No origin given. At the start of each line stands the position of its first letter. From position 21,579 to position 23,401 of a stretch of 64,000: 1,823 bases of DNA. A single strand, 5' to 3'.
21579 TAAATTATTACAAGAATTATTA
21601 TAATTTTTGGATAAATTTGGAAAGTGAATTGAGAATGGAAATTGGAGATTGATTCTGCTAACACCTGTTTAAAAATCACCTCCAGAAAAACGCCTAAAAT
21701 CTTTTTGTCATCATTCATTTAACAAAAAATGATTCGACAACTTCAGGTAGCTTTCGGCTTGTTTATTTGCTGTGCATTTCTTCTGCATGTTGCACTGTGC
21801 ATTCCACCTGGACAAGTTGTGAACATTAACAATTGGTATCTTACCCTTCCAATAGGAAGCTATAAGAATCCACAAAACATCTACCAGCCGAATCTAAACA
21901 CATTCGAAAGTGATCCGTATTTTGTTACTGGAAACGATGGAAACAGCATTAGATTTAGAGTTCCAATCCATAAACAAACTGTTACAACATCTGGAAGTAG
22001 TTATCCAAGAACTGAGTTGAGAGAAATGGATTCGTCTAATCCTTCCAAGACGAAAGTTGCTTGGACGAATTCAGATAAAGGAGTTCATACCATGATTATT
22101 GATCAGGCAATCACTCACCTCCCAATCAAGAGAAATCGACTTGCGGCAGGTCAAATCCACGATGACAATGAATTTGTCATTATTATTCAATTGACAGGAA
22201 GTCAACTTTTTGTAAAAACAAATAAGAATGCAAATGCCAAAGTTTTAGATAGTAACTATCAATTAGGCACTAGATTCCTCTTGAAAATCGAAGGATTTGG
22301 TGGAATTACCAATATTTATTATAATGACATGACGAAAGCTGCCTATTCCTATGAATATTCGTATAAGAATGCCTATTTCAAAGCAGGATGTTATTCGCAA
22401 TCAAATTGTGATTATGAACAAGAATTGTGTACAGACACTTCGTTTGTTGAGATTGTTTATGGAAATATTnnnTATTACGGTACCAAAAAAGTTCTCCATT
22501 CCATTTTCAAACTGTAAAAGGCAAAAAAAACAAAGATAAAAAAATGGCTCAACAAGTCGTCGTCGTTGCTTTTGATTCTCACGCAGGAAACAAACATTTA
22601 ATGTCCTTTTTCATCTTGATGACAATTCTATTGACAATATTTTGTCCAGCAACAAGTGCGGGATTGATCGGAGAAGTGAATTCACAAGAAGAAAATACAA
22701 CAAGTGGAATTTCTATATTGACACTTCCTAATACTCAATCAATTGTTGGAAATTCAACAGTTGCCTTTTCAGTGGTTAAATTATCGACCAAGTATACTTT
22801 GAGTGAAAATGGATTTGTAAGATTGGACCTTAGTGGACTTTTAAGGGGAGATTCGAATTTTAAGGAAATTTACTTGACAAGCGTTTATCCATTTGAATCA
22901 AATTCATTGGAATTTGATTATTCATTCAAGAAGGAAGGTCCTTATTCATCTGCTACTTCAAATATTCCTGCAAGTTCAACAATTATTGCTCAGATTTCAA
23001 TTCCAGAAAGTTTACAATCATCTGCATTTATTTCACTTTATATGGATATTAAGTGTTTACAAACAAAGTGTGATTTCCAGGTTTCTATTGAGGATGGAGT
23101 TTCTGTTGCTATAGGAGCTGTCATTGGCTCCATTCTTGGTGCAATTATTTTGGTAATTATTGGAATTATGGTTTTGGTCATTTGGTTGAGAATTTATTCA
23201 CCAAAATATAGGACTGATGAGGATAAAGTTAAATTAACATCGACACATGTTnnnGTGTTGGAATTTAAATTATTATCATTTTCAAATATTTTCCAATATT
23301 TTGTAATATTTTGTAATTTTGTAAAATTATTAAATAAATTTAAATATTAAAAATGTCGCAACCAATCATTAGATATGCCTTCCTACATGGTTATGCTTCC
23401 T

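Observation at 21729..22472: PL7-type alginate lyase in a eukaryotic chromosome, a candidate horizontally acquired gene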

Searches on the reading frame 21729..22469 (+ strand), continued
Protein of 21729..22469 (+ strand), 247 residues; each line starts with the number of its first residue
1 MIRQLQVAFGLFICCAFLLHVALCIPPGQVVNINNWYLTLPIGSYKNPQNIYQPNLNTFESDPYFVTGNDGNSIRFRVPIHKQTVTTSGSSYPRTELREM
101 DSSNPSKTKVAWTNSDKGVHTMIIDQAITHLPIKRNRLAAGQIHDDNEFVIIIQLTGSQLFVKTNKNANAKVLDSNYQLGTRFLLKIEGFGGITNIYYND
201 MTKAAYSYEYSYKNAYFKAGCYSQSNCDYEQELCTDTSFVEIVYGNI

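Call 54: find_homologous_proteins(query=P0010, max_evalue=1e-20)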
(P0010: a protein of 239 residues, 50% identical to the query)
Query P0010 (239 aa): 2302 proteins with E <= 1e-20 among 3203 candidates; the best 120 are listed.
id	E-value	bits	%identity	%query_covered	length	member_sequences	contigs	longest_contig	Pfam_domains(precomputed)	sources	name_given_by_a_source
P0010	7.1e-154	528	100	100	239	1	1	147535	PF08787.19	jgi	jgi:hypothetical protein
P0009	5.8e-111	387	75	100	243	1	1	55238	PF08787.19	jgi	jgi:hypothetical protein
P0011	1.3e-109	383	74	100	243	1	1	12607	PF08787.19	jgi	jgi:hypothetical protein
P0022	8.1e-101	354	73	91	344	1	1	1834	PF08787.19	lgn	-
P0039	1.4e-99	350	72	91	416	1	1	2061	PF08787.19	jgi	jgi:hypothetical protein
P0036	5.4e-99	348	73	90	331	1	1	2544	PF08787.19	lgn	-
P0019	9.0e-98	344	70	91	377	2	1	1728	PF08787.19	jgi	jgi:hypothetical protein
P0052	5.0e-97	342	70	91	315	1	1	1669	PF08787.19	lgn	-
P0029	5.2e-97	342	69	91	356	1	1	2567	PF08787.19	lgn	-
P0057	6.0e-97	341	69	91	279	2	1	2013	PF08787.19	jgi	jgi:hypothetical protein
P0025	6.2e-97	341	72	90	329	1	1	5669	PF08787.19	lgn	-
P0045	2.1e-96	340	71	90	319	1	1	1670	PF08787.19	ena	-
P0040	4.6e-96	339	70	92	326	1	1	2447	PF08787.19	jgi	jgi:hypothetical protein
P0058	2.6e-95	336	67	95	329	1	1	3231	PF08787.19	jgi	jgi:hypothetical protein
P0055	4.1e-95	335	68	90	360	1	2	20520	PF08787.19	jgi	jgi:hypothetical protein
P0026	1.1e-94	334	68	92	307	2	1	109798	PF08787.19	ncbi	-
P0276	1.4e-94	334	68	90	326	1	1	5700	PF08787.19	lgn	-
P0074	1.4e-94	334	70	92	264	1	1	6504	PF08787.19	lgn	-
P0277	2.4e-94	333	69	91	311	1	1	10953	PF08787.19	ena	-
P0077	5.0e-94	332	69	91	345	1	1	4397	PF08787.19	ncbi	-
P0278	8.2e-94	331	70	91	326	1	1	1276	PF08787.19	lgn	-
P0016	1.1e-93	331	66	91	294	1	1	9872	PF08787.19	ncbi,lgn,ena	-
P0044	1.6e-93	330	67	91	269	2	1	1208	PF08787.19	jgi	jgi:hypothetical protein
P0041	2.0e-93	330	63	95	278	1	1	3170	PF08787.19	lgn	-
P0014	4.5e-93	329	69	90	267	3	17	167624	PF08787.19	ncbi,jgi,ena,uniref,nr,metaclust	ncbi:hypothetical protein A2617_03365 [Candidatus Daviesbacteria bacterium RIFOXYD1_FULL_41_10]|unir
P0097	5.0e-93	329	67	90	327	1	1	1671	PF08787.19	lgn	-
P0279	5.7e-93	328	70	91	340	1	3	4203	PF08787.19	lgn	-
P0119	7.4e-93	328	64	94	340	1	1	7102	PF08787.19,PF01476.27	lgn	-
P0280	8.4e-93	328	71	91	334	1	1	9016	PF08787.19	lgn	-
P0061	8.9e-93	328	68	91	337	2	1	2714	PF08787.19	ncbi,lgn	-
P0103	1.4e-92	327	70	91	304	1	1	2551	PF08787.19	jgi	jgi:hypothetical protein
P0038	1.9e-92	327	66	91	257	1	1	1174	PF08787.19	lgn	-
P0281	2.4e-92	326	68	91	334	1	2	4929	PF08787.19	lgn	-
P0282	2.9e-92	326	68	91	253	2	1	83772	PF08787.19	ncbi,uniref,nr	ncbi:alginate lyase [Candidatus Gottesmanbacteria bacterium RIFCSPHIGHO2_02_FULL_39_11]|uniref:Algin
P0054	3.9e-92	326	67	91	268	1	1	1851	PF08787.19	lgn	-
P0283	4.5e-92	326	66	91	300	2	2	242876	PF08787.19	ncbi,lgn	-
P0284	7.7e-92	325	69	91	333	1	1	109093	PF08787.19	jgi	-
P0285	1.0e-91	324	66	91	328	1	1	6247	PF08787.19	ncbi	-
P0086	1.1e-91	324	67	91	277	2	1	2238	PF08787.19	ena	-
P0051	1.3e-91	324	67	90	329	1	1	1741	PF08787.19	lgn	-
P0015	1.6e-91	324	65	91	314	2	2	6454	PF08787.19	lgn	-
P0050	2.1e-91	323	65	92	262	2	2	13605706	PF08787.19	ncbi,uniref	ncbi:polysaccharide lyase family 7 protein [Pendulispora rubella]|uniref:Polysaccharide lyase family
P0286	2.2e-91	323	67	91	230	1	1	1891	PF08787.19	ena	-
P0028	2.7e-91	323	64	92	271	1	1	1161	PF08787.19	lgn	-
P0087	3.1e-91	323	65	91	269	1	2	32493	PF08787.19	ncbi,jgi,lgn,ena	-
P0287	3.3e-91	323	63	98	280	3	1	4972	PF08787.19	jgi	jgi:hypothetical protein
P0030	3.3e-91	323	66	91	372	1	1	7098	PF08787.19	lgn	-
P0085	5.1e-91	322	66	93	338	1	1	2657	PF08787.19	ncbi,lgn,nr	ncbi:polysaccharide lyase family 7 protein [Candidatus Roizmanbacteria bacterium]|nr:polysaccharide 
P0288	5.4e-91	322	57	97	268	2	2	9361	PF08787.19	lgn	-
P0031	6.0e-91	322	60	99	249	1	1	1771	PF08787.19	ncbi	-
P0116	6.3e-91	322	66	91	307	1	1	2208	PF08787.19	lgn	-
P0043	6.5e-91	322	65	91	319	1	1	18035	PF08787.19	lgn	-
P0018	7.0e-91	322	66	92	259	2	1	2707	PF08787.19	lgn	-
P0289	7.2e-91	322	66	91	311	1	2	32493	PF08787.19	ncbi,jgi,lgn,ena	-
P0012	2.0e-90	320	58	99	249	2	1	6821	PF08787.19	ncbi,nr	ncbi:MAG: polysaccharide lyase family 7 protein [Candidatus Levybacteria bacterium]|nr:polysaccharid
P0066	2.6e-90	320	64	91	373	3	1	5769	PF08787.19,PF01476.27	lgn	-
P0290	2.7e-90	320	64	91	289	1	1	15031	PF08787.19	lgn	-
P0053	4.0e-90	319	62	94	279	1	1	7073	PF08787.19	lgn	-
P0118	8.3e-90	318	64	91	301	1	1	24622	PF08787.19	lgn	-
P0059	8.5e-90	318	66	90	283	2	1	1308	PF08787.19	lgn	-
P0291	9.6e-90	318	63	91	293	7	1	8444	PF08787.19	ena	-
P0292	9.8e-90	318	64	92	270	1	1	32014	PF08787.19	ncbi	-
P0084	1.1e-89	318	62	91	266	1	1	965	PF08787.19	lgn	-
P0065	1.3e-89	317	68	91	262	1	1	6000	PF08787.19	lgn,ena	-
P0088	1.5e-89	317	66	91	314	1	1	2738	PF08787.19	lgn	-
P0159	1.9e-89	317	65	92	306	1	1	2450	PF08787.19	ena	-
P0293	2.2e-89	317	64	92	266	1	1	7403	PF08787.19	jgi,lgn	jgi:hypothetical protein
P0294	2.3e-89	317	65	91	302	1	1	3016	PF08787.19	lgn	-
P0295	2.4e-89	317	63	92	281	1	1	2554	PF08787.19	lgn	-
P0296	3.8e-89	316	63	91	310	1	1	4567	PF08787.19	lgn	-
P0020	3.9e-89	316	63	91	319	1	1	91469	PF08787.19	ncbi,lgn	-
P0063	4.1e-89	316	64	91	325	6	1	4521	PF08787.19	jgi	-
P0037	4.7e-89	316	63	91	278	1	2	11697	PF08787.19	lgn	-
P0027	5.2e-89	316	65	90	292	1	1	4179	PF08787.19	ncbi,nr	ncbi:MAG: polysaccharide lyase family 7 protein [Candidatus Levybacteria bacterium]|nr:polysaccharid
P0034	5.3e-89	315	65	91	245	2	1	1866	PF08787.19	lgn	-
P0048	5.7e-89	315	63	91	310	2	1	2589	PF08787.19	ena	-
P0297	7.6e-89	315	65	91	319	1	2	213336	PF08787.19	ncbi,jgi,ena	-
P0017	7.8e-89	315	64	92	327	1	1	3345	PF08787.19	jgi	jgi:hypothetical protein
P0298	8.1e-89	315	66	91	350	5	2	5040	PF08787.19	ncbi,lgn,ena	-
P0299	1.0e-88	315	66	90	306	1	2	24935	PF08787.19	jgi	jgi:hypothetical protein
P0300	1.1e-88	314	65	91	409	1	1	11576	PF08787.19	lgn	-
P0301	1.1e-88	314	67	91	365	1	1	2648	PF08787.19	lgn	-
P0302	1.2e-88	314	62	99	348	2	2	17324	PF08787.19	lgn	-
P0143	1.3e-88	314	61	99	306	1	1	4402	PF08787.19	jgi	-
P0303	1.9e-88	314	60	100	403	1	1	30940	PF08787.19,PF03422.22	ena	-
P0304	1.9e-88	314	63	93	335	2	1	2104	PF08787.19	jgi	-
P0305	2.0e-88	314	66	91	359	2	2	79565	PF08787.19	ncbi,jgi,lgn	ncbi:MAG: hypothetical protein RI947_812 [Candidatus Parcubacteria bacterium]|jgi:hypothetical prote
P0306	2.7e-88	313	66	92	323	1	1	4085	PF08787.19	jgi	jgi:hypothetical protein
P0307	3.7e-88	313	63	91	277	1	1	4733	PF08787.19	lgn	-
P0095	4.0e-88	313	63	93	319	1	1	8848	PF08787.19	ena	-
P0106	4.6e-88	312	63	91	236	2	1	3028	PF08787.19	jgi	-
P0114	4.9e-88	312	59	97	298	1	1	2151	PF08787.19,PF01476.27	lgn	-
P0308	5.0e-88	312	66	91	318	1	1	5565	PF08787.19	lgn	-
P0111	5.1e-88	312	64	91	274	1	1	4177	PF08787.19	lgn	-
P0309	5.3e-88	312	63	93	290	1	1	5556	PF08787.19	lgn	-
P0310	5.8e-88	312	64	91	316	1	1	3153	PF08787.19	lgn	-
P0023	6.2e-88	312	64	93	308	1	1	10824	PF08787.19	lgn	-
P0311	1.1e-87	311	64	90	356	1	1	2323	PF08787.19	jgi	jgi:Alginate lyase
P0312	1.3e-87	311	67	91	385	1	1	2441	PF00404.25,PF08787.19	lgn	-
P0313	1.4e-87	311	62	91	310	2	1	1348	PF08787.19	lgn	-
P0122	1.6e-87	311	66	91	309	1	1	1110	PF08787.19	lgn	-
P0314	1.8e-87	311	64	90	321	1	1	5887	PF08787.19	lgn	-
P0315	1.8e-87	310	60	100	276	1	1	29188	PF08787.19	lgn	-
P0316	1.8e-87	310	63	90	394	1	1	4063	PF08787.19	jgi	-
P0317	2.0e-87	310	63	92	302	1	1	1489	PF08787.19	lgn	-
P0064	2.1e-87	310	63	91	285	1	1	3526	PF08787.19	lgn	-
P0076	2.1e-87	310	64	92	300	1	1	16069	PF08787.19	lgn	-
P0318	2.2e-87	310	62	91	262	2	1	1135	PF08787.19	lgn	-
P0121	2.5e-87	310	64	91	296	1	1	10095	PF08787.19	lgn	-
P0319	2.6e-87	310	62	96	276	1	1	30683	PF08787.19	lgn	-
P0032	2.7e-87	310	64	89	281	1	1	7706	PF08787.19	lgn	-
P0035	3.3e-87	310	62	92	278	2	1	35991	PF08787.19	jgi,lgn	-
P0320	3.4e-87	310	62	91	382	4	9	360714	PF08787.19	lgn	-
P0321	4.2e-87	309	66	91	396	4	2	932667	PF00754.32,PF22633.4,PF08787.19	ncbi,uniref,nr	ncbi:polysaccharide lyase family 7 protein [Catellatospora paridis]|uniref:polysaccharide lyase fami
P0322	4.5e-87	309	61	94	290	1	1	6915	PF08787.19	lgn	-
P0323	5.2e-87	309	65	92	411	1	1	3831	PF08787.19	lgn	-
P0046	5.2e-87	309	63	92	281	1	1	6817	PF08787.19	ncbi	-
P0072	5.7e-87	309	64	90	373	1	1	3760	PF00404.25,PF08787.19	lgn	-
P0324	5.8e-87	309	63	91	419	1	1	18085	PF08787.19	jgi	jgi:hypothetical protein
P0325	6.3e-87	309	65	91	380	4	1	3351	PF08787.19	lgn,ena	-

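Call 56: find_encoding_contigs(protein=P0007, flank=3000, max_places=3)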
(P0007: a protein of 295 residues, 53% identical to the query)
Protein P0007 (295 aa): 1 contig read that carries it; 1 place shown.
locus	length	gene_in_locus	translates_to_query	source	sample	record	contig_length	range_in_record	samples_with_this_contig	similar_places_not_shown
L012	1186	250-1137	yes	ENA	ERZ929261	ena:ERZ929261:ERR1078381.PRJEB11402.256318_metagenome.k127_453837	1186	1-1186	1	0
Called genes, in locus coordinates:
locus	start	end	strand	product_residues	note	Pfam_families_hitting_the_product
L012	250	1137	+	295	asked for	PF08787:Alginate_lyase2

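Call 70: predict_structure(alignment_id=A4)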
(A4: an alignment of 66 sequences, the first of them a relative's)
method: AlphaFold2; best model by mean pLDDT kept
length: 291 residues; sequences in the alignment: 66
mean_pLDDT: 90.3   pTM: 0.83
mean pLDDT of the five models: 90.3, 89.6, 89.2, 88.6, 88.5
residues with pLDDT >= 90: 235; 70-90: 22; 50-70: 13; < 50: 21
segments of 3 or more residues with pLDDT < 50: 267-270, 272-277, 283-286, 288-291
pLDDT, mean of each block of 10 residues (from residue 1): 92 94 93 98 96 98 97 98 92 98 96 92 98 98 94 98 92 98 98 97 97 97 97 90 98 85 51 46 48 47
secondary structure, 60 per line:
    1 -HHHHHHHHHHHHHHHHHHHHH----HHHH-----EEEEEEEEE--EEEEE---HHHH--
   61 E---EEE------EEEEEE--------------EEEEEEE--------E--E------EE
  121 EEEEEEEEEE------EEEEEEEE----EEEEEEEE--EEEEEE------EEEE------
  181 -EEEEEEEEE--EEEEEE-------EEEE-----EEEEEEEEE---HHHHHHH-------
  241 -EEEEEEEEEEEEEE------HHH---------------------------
elements in order: H2-22 H27-30 E36-44 E47-51 H55-58 E65-67 E74-79 E94-100 E119-130 E137-144 E149-156 E159-164 E171-174 E182-190 E193-198 E206-209 E215-223 H227-233 E242-255
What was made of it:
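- The intact form models with strand 242-255 and a low-confidence tail 260-291 (call 70).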

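Call 71: list_cluster_members(proteins=[P0026, P0077, P0016, P0020, P0283, P0297, P0285, P0292, P0046, P0031])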
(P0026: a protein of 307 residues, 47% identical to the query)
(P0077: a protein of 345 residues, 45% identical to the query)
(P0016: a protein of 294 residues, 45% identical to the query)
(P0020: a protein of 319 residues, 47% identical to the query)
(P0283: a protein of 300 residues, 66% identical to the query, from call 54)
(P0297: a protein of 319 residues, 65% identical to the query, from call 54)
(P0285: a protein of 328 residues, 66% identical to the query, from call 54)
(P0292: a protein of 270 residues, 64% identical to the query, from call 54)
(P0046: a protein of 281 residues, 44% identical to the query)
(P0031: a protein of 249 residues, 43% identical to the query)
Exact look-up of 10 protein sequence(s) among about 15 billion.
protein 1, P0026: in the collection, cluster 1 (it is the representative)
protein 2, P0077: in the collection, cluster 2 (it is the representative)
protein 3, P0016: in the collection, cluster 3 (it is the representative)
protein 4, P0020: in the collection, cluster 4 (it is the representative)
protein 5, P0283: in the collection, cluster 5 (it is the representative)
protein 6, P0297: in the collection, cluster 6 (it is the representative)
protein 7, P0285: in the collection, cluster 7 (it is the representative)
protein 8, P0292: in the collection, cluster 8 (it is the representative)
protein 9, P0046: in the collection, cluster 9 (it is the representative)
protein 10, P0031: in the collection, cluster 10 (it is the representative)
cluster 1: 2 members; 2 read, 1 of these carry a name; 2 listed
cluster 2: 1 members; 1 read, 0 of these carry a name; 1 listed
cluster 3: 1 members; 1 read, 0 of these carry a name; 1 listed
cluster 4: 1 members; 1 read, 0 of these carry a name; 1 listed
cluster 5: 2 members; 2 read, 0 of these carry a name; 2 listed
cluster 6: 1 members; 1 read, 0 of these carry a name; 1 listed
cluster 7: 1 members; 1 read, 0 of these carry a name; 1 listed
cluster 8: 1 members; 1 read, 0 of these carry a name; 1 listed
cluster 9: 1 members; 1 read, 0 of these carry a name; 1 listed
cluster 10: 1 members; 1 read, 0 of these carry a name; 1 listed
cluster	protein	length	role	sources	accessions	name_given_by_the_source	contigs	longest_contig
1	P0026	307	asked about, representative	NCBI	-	-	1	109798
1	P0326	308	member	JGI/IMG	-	hypothetical protein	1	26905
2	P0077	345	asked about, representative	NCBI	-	-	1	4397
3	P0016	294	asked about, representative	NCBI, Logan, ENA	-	-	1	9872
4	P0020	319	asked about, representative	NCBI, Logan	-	-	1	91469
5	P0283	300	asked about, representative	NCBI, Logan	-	-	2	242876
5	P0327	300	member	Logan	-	-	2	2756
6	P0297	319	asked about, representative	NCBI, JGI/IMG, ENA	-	-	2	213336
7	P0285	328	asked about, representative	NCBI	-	-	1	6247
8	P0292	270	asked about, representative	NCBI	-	-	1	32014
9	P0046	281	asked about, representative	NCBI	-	-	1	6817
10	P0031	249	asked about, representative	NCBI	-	-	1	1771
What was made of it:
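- Tried and rejected: Naming the closest unnamed bacterial relatives failed: a cluster look-up of ten NCBI-sourced proteins returned no organism names (call 71).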

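Call 72: find_encoding_contigs(protein=P0026, flank=6000, max_places=2)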
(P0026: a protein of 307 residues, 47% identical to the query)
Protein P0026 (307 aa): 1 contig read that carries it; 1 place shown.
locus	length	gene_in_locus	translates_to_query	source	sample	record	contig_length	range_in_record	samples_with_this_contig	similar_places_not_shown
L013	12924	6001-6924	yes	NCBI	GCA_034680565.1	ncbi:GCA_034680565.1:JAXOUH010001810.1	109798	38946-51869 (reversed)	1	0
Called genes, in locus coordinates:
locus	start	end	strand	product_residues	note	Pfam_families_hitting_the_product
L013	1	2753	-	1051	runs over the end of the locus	PF00873:ACR_tran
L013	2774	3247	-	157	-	-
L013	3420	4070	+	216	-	-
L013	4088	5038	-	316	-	PF01636:APH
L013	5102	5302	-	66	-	-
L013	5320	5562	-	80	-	PF01541:GIY-YIG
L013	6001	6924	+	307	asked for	PF08787:Alginate_lyase2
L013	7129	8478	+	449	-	PF00989:PAS (faint), PF08448:PAS_4 (weak), PF13426:PAS_9 (weak), PF00512:HisKA, PF02518:HATPase_c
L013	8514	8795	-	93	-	PF01035:DNA_binding_1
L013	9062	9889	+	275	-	PF00293:NUDIX, PF14815:NUDIX_4 (faint), PF22327:Nudt16-like (faint), PF00293:NUDIX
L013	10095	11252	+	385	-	PF00704:Glyco_hydro_18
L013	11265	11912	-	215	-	-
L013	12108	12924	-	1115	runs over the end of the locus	PF07995:GSDH, PF00801:PKD, PF18911:PKD_4, PF07691:PA14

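Call 73: find_encoding_contigs(protein=P0283, flank=6000, max_places=2)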
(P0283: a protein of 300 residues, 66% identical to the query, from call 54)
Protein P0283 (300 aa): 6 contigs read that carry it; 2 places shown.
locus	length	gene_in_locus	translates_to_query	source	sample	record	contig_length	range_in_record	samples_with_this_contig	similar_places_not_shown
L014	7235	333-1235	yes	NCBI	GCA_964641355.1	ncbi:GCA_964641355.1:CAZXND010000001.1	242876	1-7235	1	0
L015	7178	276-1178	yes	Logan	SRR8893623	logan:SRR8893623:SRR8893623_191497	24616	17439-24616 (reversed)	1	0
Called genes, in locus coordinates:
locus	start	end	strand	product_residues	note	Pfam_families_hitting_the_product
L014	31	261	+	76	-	-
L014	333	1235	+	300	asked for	PF08787:Alginate_lyase2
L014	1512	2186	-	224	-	-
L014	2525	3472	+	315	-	PF03721:UDPG_MGDP_dh_N, PF00984:UDPG_MGDP_dh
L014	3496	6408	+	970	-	PF13506:Glyco_transf_21, PF00535:Glycos_transf_2, PF13641:Glyco_tranf_2_3, PF13632:Glyco_trans_2_3, PF13229:Beta_helix, PF05048:NosD, PF13229:Beta_helix, PF05048:NosD (weak)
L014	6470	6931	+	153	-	-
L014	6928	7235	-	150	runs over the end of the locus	PF06210:DUF1003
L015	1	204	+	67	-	?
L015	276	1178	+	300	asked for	PF08787:Alginate_lyase2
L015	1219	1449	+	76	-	-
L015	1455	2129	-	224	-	-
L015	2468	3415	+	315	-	PF03721:UDPG_MGDP_dh_N, PF00984:UDPG_MGDP_dh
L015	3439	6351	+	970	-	PF13506:Glyco_transf_21, PF00535:Glycos_transf_2, PF13641:Glyco_tranf_2_3, PF13632:Glyco_trans_2_3, PF13229:Beta_helix, PF05048:NosD, PF13229:Beta_helix, PF05048:NosD (weak)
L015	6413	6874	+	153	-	-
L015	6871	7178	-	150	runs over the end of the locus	PF06210:DUF1003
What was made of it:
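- Role: one close bacterial homologue sits next to a UDP-glucose/GDP-mannose dehydrogenase and a GT2/beta-helix synthase-like gene, which hints at a bacterial poly-uronate substrate (call 73). One sits beside a nucleotide-sugar dehydrogenase and a GT2 synthase-like gene (call 73).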

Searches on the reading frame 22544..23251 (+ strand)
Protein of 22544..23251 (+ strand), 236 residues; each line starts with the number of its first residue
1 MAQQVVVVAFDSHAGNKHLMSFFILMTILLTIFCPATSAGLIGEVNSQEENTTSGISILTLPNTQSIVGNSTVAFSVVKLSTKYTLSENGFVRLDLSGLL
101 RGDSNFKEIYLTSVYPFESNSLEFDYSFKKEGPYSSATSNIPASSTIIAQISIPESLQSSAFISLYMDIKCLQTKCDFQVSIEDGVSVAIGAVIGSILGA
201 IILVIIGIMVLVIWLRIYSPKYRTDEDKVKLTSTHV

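Call 21: search_protein_families(library=pfam, proteins=[P0002], max_evalue=0.01)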
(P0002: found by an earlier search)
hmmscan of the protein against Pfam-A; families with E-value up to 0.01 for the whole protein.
P0002 (291 aa): 1 family
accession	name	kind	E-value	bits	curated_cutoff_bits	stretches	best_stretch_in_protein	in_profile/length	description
PF08787.18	Alginate_lyase2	-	2.5e-36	126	29.7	1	31-254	1-225/225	Alginate lyase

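Call 45: search_protein_families(library=pfam, proteins=[window:22544-23251:+], max_evalue=0.001)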
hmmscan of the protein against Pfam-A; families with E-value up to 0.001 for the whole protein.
window:22544-23251:+ (236 aa): 0 families
